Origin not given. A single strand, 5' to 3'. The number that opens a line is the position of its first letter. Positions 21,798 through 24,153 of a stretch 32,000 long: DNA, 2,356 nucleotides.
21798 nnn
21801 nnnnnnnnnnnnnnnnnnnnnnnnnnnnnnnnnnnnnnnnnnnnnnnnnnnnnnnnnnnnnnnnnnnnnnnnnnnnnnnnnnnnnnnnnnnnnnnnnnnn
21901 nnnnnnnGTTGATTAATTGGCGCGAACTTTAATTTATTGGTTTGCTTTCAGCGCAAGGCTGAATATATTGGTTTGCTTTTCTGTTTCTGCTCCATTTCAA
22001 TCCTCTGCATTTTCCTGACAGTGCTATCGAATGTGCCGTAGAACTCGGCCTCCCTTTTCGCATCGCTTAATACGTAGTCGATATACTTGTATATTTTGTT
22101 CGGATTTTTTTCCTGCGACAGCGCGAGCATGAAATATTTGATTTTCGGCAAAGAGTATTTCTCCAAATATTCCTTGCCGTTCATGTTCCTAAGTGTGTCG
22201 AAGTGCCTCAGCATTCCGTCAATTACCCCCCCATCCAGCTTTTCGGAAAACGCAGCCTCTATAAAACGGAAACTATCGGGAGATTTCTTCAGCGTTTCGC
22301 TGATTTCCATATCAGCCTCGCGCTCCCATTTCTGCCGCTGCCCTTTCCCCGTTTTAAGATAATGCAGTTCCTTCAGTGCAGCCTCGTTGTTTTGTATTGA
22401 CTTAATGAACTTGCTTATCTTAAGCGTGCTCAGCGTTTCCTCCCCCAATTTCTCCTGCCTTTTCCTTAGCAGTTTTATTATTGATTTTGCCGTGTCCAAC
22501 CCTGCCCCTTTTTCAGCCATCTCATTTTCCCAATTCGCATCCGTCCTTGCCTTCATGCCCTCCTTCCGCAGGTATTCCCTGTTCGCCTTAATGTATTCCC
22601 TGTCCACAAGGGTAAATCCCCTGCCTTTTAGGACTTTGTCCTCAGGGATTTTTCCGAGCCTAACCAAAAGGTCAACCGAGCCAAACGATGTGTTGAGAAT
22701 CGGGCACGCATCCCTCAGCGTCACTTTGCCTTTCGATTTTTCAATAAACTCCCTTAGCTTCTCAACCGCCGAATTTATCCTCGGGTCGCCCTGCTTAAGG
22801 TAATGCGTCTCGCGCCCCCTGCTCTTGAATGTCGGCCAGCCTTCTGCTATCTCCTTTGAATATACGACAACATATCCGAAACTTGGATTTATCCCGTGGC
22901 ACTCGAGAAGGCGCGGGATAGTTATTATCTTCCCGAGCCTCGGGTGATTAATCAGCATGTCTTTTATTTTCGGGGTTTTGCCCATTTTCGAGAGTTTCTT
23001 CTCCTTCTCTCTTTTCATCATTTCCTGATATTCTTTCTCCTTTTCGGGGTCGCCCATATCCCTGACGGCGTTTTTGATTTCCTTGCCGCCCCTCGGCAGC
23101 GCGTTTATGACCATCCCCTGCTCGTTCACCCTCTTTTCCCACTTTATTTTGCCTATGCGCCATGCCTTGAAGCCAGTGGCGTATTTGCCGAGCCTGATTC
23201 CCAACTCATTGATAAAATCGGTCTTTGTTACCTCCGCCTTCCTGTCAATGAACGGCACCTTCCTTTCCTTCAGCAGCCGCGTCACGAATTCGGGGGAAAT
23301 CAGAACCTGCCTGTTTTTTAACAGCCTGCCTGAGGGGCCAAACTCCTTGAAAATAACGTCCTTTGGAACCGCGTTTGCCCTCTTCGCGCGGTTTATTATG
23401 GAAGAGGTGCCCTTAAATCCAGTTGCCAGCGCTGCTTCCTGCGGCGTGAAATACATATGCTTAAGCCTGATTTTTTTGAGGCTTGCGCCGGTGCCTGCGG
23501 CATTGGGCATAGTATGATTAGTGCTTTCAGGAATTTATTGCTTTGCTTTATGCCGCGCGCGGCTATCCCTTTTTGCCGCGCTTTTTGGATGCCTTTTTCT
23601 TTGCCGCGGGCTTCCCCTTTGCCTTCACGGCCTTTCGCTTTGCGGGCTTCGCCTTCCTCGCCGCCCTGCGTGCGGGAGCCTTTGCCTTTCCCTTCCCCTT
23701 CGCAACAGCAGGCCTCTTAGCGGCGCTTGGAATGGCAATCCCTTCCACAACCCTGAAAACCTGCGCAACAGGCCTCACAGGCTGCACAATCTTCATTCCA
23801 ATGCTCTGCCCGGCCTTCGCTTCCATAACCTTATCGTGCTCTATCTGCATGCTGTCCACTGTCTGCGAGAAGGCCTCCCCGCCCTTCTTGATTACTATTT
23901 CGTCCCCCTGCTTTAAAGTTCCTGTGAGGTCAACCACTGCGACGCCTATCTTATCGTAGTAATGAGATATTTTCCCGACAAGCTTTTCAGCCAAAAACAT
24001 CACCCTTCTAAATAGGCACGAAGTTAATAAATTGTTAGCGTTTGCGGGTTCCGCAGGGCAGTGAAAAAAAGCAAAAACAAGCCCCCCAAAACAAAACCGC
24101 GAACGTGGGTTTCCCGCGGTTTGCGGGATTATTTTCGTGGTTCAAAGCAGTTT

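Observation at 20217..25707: Array of four paralogous, highly basic multi-HTH proteins of unknown function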

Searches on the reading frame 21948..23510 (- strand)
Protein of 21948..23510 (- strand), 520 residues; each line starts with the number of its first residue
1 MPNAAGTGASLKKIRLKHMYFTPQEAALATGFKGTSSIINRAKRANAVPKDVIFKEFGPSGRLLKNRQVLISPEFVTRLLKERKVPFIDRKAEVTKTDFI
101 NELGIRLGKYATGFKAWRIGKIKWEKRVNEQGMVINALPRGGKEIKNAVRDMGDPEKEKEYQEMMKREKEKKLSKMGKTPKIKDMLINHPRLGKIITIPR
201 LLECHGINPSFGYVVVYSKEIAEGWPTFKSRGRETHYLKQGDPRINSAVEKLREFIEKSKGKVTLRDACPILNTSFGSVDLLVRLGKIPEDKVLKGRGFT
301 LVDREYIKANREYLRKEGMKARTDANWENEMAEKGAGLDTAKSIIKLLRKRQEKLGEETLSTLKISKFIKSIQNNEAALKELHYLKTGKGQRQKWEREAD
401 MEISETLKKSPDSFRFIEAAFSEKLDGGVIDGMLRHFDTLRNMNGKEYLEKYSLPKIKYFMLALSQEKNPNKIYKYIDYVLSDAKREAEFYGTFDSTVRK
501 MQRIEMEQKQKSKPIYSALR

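Call 3: search_protein_families(library=pfam, proteins=[window:21948-23510:-], max_evalue=1)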
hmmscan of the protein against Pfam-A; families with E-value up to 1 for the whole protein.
window:21948-23510:- (520 aa): 0 families

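Call 11: find_homologous_proteins(query=window:21948-23510:-)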
Query window:21948-23510:- (520 aa): 1 proteins with E <= 0.001 among 8000 candidates.
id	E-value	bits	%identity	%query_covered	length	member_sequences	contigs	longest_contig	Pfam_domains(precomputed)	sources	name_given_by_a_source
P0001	0.0e+0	1152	100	100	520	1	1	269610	-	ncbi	ncbi:MAG: hypothetical protein V1676_01345 [Candidatus Diapherotrites archaeon]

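Call 12: search_protein_families(library=ncbifam, proteins=[window:21948-23510:-], max_evalue=1)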
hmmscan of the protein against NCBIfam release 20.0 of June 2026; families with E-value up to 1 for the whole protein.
window:21948-23510:- (520 aa): 0 families

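Call 13: search_protein_families(library=phrogs, proteins=[window:21948-23510:-], max_evalue=1)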
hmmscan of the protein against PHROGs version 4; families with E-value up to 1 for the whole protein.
window:21948-23510:- (520 aa): 0 families

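Call 17: find_encoding_contigs(protein=P0001, flank=10000, max_places=3)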
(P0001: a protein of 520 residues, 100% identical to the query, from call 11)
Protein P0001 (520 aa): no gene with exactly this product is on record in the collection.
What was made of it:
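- Tried and rejected: find_encoding_contigs has no record of this MAG (call 17).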

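Call 62: search_protein_families(library=padloc, proteins=[window:21948-23510:-], max_evalue=1)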
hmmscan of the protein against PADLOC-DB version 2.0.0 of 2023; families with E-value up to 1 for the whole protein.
window:21948-23510:- (520 aa): 0 families

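Call 63: search_dna_similar(query=window:21948-23510:-, collection=phages, mode=protein, max_evalue=1)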
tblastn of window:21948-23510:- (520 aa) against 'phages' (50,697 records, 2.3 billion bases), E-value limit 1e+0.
No match.

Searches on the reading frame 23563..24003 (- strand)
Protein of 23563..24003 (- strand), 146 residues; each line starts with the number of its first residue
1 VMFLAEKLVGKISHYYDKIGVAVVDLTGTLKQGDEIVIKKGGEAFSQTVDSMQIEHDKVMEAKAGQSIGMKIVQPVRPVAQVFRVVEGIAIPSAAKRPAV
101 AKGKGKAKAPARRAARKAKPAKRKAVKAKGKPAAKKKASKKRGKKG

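Call 3: search_protein_families(library=pfam, proteins=[window:23563-24003:-], max_evalue=1)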
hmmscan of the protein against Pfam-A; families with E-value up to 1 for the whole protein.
window:23563-24003:- (146 aa): 4 families
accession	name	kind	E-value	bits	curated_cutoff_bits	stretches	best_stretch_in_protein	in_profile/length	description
PF03144.31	GTP_EFTU_D2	-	7.5e-06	26.7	30.3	1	27-72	10-58/73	Elongation factor Tu domain 2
PF16325.11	Peptidase_U32_C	-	0.0015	19.1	28.2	1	8-78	5-78/83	Peptidase family U32 C-terminal domain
PF14578.12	GTP_EFTU_D4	-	0.0043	17.4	23.8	1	19-76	21-74/86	Elongation factor Tu domain 4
PF22042.2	EF-G_D2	-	0.07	13.7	27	1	27-69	25-67/84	Elongation factor G domain 2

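Call 12: search_protein_families(library=ncbifam, proteins=[window:23563-24003:-], max_evalue=1)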
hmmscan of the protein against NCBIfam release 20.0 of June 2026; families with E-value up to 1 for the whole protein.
window:23563-24003:- (146 aa): 7 families
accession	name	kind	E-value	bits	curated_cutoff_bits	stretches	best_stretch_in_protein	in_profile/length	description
NF008969.0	PRK12317.1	subfamily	0.00091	17.9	502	1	27-72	250-293/426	elongation factor 1-alpha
TIGR00483.1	EF-1_alpha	equivalog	0.0054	15.2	540.1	1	27-72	251-294/427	translation elongation factor EF-1 subunit alpha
NF033793.0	peri_CopK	exception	0.015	15.4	123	1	28-71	30-75/88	periplasmic Cu(I)/Cu(II)-binding protein CopK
TIGR00475.1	selB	equivalog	0.016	13.9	242.25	1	26-73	199-244/581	selenocysteine-specific translation elongation factor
NF011996.0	PRK15452.1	equivalog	0.1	11.4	534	1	6-75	360-429/449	prephenate-dependent tRNA uridine(34) hydroxylase TrhP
NF003088.0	PRK04015.1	subfamily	0.14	12.4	90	1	31-62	28-59/92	DNA/RNA-binding protein AlbA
NF011492.0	PRK14900.1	equivalog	0.74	7.5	1783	1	80-145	977-1036/1044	valine--tRNA ligase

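Call 13: search_protein_families(library=phrogs, proteins=[window:23563-24003:-], max_evalue=1)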
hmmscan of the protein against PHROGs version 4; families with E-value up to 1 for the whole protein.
window:23563-24003:- (146 aa): 1 family
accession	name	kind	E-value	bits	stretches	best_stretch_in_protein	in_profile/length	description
phrog_83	-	head and packaging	0.88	10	0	88-138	16-66/246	terminase small subunit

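Call 19: find_related_loci(query=window:23563-24003:-, collection=genome_contigs, flank=10000)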
Query window:23563-24003:- (146 aa) in genome_contigs; peptide patterns used: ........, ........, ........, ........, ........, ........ (x = any residue, [..] = any of these).
600 stretches matched a pattern (row limit reached: there are more); 3 encode a relative of the query (tblastn E <= 1e-3); 3 distinct loci.
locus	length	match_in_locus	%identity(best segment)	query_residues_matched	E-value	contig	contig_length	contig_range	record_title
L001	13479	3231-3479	54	4-85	3e-23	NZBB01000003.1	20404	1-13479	MAG: Candidatus Woesearchaeota archaeon isolate ARS1441 34151, whole genome shotgun sequence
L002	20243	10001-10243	47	7-87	6e-20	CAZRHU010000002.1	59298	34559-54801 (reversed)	MAG TPA_asm: uncultured Candidatus Saccharibacteria bacterium isolate binchicken_co17_436 genome assembly, contig: NODE_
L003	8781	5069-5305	34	9-85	1e-7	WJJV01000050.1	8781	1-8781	MAG: Candidatus Woesearchaeota archaeon isolate Bin_534 k141_1727100, whole genome shotgun sequence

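Call 62: search_protein_families(library=padloc, proteins=[window:23563-24003:-], max_evalue=1)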
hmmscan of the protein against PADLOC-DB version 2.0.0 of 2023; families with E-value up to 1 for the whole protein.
window:23563-24003:- (146 aa): 0 families
